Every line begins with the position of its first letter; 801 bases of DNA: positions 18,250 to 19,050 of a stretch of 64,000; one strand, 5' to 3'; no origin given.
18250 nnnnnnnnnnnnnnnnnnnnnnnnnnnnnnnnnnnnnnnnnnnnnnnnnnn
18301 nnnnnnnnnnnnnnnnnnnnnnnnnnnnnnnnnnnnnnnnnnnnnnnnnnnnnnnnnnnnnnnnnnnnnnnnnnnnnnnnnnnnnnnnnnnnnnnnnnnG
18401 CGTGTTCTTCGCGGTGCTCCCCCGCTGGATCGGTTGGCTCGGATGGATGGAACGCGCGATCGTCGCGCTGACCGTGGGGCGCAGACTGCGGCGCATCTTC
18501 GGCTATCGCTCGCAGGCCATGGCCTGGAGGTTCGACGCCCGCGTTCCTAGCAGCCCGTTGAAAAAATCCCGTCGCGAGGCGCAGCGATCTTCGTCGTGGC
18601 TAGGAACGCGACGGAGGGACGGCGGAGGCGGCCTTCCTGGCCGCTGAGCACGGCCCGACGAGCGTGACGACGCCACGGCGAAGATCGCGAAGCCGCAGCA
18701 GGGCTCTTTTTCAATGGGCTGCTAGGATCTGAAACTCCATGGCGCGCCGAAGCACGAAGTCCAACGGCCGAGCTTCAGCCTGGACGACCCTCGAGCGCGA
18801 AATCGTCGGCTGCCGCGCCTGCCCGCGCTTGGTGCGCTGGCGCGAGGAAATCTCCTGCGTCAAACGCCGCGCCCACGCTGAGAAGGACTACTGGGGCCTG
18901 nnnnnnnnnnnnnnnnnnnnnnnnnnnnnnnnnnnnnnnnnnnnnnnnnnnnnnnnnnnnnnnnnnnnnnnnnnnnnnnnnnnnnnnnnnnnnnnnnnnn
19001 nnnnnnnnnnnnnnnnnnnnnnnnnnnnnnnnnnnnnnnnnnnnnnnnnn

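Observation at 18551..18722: Approximately 175 bp palindromic MITE/REP-like element present twice; this copy is fused onto the 3' end of a coding sequence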

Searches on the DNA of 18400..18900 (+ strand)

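Call 13: search_rna_families(source=window, start=18400, end=18900, threshold=evalue, max_evalue=10, show_alignments=2)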
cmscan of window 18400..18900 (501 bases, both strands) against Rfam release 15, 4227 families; matches with E-value up to 10: 0.
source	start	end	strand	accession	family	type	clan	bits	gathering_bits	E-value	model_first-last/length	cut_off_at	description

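Call 68: search_dna_similar(query=window:18547-18725:+, collection=plasmids, mode=distant, max_rows=10, max_evalue=0.001)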
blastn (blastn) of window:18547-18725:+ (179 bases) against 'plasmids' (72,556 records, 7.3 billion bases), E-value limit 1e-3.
No match.
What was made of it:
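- Tried and rejected: BLASTN (distant mode) of the element against PLSDB plasmids found no match (call 68).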

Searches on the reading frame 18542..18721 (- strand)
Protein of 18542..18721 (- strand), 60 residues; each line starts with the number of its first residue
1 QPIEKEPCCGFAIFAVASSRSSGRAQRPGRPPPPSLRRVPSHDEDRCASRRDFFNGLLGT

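Call 66: search_protein_representatives(protein=window:18542-18721:-)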
Query: 60 residues. Proteins with E-value up to 0.001 (for the whole library): 10; up to 1e-10: 4; up to 1e-30: 0. The best 10 are listed.
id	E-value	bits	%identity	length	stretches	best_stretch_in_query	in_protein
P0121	9.2e-16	73.2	78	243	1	6-59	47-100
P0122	2.0e-15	72.2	71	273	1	1-59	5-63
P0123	1.0e-13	66.8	72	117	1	6-59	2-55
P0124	1.1e-12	63.6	86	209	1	17-58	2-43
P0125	7.0e-10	54.7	72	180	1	2-59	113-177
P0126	2.4e-06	43.6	58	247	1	7-59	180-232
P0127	2.9e-06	43.3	42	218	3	8-56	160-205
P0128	1.6e-05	41.0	67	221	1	17-58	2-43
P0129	3.8e-05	39.8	42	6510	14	20-47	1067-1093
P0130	1.0e-03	35.4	69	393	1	23-58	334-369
